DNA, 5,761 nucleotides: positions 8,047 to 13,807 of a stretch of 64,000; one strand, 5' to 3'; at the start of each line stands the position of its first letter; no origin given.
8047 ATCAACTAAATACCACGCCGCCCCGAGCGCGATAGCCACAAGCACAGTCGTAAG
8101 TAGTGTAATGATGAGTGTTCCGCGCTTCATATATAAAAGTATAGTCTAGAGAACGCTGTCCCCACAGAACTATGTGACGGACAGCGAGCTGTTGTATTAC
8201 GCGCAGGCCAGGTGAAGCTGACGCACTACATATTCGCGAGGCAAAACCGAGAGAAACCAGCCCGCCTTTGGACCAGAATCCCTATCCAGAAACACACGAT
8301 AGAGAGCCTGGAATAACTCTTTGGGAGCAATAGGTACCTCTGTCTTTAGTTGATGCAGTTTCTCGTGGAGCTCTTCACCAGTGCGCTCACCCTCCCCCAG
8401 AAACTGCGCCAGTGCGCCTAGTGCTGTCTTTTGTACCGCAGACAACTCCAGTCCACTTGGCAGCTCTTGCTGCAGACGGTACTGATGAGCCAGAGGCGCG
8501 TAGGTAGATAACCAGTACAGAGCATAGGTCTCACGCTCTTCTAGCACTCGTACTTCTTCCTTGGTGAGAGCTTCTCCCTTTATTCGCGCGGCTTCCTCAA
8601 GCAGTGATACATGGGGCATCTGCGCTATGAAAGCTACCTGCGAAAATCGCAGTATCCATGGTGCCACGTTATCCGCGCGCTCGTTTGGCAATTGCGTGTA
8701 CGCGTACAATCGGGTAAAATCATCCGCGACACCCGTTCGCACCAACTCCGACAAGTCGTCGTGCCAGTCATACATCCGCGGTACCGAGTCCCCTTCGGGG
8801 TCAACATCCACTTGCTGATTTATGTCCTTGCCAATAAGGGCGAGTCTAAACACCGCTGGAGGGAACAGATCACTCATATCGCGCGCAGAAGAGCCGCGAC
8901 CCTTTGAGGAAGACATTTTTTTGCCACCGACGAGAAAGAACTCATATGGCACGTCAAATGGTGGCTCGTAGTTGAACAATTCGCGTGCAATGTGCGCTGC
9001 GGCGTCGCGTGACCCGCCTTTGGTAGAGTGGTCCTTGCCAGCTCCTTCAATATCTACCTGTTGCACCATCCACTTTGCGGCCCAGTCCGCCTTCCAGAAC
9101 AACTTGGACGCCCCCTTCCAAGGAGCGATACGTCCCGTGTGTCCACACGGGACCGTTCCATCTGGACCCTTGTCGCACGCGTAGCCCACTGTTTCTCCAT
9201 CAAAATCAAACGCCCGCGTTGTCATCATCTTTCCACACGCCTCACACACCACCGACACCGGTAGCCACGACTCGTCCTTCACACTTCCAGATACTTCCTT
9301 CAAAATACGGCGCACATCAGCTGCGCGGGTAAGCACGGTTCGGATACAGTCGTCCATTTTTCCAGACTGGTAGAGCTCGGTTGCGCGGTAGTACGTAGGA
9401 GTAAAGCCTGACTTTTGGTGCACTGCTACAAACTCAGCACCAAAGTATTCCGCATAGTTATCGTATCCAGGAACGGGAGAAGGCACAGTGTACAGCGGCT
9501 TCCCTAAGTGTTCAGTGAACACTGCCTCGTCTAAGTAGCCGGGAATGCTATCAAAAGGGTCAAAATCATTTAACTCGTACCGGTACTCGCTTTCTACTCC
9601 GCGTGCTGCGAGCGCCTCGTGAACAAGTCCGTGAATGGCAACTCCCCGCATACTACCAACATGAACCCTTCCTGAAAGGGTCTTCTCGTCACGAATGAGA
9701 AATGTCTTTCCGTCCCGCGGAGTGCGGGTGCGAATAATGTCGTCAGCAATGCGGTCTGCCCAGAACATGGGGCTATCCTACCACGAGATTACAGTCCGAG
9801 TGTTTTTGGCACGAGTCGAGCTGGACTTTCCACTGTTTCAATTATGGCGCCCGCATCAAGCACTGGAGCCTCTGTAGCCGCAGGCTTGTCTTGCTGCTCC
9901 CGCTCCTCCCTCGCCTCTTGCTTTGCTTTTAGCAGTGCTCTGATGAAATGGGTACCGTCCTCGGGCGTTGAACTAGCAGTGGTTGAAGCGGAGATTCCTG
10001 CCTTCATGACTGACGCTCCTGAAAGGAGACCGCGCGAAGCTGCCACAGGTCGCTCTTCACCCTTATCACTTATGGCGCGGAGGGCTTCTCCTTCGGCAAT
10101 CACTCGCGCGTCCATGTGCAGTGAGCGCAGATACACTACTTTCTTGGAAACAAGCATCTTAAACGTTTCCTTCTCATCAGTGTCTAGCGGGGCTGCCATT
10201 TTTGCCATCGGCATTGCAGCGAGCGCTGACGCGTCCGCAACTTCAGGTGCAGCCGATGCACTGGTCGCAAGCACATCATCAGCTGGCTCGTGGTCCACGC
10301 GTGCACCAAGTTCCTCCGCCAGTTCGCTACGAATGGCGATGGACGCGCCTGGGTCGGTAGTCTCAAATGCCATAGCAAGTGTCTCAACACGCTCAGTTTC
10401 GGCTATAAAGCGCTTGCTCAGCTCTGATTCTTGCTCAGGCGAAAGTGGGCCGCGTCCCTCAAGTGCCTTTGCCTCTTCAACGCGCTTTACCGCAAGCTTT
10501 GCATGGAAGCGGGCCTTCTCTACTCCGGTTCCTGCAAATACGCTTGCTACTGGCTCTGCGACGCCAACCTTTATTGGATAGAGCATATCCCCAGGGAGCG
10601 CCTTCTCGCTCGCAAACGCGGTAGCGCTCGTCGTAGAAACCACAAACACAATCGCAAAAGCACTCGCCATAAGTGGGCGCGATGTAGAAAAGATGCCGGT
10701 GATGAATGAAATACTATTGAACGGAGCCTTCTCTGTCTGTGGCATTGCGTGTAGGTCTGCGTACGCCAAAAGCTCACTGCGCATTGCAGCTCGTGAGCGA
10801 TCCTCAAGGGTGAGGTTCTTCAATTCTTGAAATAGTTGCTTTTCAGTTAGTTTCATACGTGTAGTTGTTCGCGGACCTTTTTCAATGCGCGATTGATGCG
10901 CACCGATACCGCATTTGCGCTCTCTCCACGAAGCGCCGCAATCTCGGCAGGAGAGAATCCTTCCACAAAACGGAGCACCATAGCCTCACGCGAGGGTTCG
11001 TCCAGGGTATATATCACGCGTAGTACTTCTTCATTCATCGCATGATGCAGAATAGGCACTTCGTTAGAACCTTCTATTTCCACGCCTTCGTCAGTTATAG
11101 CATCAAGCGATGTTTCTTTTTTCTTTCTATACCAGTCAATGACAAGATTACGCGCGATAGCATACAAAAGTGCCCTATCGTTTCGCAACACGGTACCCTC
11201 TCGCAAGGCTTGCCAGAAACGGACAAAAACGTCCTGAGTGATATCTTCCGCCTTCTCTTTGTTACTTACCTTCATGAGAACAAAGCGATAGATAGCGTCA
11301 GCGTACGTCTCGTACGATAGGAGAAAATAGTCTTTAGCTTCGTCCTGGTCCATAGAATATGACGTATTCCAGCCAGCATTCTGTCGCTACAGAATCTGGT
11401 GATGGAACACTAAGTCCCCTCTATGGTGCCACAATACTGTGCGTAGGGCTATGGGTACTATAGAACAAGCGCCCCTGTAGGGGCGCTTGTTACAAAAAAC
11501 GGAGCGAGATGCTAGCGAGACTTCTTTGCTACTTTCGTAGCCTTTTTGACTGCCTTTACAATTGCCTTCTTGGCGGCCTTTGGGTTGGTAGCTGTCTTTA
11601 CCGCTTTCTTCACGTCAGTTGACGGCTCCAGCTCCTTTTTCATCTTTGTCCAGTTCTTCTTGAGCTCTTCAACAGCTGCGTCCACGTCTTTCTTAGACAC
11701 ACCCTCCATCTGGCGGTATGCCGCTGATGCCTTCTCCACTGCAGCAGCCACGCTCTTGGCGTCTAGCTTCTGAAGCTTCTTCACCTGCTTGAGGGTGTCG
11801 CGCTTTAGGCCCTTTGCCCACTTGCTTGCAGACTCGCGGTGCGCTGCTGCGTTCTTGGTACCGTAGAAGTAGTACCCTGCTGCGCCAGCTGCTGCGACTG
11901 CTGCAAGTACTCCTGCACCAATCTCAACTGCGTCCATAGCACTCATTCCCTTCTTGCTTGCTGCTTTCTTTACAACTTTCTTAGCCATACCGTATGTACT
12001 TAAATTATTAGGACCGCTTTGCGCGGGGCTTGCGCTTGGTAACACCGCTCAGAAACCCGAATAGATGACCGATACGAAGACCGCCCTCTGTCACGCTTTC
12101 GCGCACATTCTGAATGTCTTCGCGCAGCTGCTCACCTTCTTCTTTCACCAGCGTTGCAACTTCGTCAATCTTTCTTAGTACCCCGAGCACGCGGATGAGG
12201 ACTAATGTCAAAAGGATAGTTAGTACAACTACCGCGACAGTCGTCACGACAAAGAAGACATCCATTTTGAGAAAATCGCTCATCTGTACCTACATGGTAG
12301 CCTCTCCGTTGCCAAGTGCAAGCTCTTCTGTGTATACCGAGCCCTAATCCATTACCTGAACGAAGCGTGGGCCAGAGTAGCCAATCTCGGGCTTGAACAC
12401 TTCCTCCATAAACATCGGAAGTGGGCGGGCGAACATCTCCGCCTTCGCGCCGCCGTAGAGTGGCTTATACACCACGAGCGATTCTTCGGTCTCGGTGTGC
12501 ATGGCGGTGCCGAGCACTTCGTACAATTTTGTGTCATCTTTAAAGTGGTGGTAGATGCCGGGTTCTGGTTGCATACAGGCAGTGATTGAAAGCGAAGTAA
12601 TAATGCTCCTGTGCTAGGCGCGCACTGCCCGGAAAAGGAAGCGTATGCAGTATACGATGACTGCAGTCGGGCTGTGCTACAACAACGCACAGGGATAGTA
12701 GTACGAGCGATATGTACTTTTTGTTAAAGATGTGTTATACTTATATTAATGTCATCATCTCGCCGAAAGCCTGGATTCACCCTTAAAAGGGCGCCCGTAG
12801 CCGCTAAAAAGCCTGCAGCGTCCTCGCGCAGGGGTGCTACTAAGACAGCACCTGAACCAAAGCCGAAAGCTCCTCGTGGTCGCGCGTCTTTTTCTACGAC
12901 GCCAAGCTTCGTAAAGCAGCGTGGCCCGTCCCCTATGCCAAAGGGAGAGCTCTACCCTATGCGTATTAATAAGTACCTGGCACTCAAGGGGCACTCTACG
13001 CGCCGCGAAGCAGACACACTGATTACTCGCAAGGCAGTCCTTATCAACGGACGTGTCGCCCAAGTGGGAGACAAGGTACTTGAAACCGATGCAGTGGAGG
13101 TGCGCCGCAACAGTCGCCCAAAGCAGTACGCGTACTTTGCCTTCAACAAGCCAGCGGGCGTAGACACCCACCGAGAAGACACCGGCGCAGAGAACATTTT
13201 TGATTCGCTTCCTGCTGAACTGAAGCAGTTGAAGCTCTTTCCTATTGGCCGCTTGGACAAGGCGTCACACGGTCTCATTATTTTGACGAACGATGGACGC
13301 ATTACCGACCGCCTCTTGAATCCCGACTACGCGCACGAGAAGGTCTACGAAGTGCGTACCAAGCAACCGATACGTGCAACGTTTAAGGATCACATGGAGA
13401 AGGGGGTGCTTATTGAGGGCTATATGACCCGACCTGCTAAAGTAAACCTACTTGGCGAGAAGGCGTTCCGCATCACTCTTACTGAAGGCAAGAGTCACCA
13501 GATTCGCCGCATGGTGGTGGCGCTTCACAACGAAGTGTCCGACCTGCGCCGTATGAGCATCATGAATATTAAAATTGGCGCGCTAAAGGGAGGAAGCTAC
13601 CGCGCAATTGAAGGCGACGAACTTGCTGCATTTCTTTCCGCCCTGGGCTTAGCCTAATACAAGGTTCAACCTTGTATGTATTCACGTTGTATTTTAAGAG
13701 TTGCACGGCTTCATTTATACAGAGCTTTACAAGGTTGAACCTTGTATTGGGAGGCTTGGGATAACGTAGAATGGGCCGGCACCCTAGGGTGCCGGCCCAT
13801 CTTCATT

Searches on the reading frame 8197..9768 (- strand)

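Call 33: search_protein_families(library=pfam, proteins=[window:8197-9768:-], max_evalue=0.001)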
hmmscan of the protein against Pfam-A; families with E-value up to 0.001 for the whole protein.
window:8197-9768:- (523 aa): 1 family
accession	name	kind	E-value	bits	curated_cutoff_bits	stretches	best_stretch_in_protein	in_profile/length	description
PF01921.24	tRNA-synt_1f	-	1.4e-81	274.6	27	1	2-343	2-339/360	tRNA synthetases class I (K)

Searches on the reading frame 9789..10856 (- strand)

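Call 33: search_protein_families(library=pfam, proteins=[window:9789-10856:-], max_evalue=0.001)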
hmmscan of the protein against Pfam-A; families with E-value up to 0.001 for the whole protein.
window:9789-10856:- (355 aa): 1 family
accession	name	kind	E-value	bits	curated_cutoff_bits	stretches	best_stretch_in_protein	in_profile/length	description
PF18915.5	DUF5667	-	1.5e-06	28.9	27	1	86-161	2-74/99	Domain of unknown function (DUF5667)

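Call 36: search_protein_families(library=ncbifam, proteins=[window:9789-10856:-], max_evalue=0.01)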
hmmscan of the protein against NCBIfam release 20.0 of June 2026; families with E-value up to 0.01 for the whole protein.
window:9789-10856:- (355 aa): 0 families

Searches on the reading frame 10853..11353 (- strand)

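Call 36: search_protein_families(library=ncbifam, proteins=[window:10853-11353:-], max_evalue=0.01)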
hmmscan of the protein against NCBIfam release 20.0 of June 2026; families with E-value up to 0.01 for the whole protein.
window:10853-11353:- (166 aa): 92 families (the best 25 are shown)
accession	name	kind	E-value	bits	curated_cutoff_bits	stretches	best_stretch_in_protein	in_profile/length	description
TIGR02952.1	Sig70_famx2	equivalog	7.1e-27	94.4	206.45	1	4-164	7-170/170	ECF subfamily RNA polymerase sigma factor, BldN family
NF058625.1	sigma_PG0214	equivalog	6.6e-26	91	130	1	13-164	9-161/170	GFO_1088 family ECF-type sigma factor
TIGR02985.1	Sig70_bacteroi1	subfamily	3.5e-24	85.9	126.4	1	12-164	5-162/162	RNA polymerase sigma-70 factor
TIGR02937.1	sigma70-ECF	superfamily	1.6e-23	83.2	42.9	1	14-164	7-165/165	sigma-70 family RNA polymerase sigma factor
TIGR02959.1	SigZ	equivalog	9.8e-23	80.8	168.65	1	15-164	2-148/170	RNA polymerase sigma factor SigZ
NF007215.0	PRK09637.1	equivalog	5.8e-21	75.3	212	1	14-164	7-154/181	RNA polymerase sigma factor SigZ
TIGR02950.1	SigM_subfam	subfamily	1e-20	74.2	147.95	1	14-163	6-157/159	RNA polymerase sigma factor, SigM family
NF009166.1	PRK12513.1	equivalog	1.6e-19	70.4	206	1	14-164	28-186/193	RNA polymerase sigma factor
NF007220.0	PRK09639.1-5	equivalog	1.5e-18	67.2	260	1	10-164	5-164/181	RNA polymerase sigma factor SigX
NF006930.0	PRK09415.1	subfamily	9.1e-18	64.7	198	1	14-164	22-175/179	RNA polymerase factor sigma C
TIGR02983.1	SigE-fam_strep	subfamily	1.2e-17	64.2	141.55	1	7-164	5-158/162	SigE family RNA polymerase sigma factor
NF009179.0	PRK12527.1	equivalog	1.9e-17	63.8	162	1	15-164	2-153/159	RNA polymerase sigma factor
NF007217.0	PRK09639.1-1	equivalog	2e-17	63.6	239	1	9-164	4-165/194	RNA polymerase sigma factor SigX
TIGR02989.1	Sig-70_gvs1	subfamily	3.1e-17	62.9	124.55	1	14-161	7-155/158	RNA polymerase sigma-70 factor, Rhodopirellula/Verrucomicrobium family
NF007229.0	PRK09647.1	equivalog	2.6e-16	59.6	265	1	16-165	52-203/220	RNA polymerase sigma factor SigE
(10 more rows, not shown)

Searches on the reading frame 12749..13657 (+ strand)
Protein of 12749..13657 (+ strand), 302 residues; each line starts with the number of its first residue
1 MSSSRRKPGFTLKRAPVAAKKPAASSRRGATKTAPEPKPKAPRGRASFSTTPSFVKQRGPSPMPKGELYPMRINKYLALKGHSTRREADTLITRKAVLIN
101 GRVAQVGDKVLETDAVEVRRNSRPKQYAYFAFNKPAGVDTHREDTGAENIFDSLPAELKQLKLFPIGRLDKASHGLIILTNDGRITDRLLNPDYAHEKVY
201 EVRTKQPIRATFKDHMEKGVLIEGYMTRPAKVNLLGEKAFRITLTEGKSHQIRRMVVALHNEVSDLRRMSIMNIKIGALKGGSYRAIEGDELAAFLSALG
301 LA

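Call 33: search_protein_families(library=pfam, proteins=[window:12749-13657:+], max_evalue=0.001)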
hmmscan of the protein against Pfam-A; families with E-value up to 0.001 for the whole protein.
window:12749-13657:+ (302 aa): 2 families
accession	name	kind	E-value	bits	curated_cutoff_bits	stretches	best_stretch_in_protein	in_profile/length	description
PF00849.27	PseudoU_synth_2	-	2.1e-19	70.7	26.8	1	129-256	2-150/152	RNA pseudouridylate synthase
PF01479.30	S4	-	9.1e-09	35.4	22.8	1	71-115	1-47/48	S4 domain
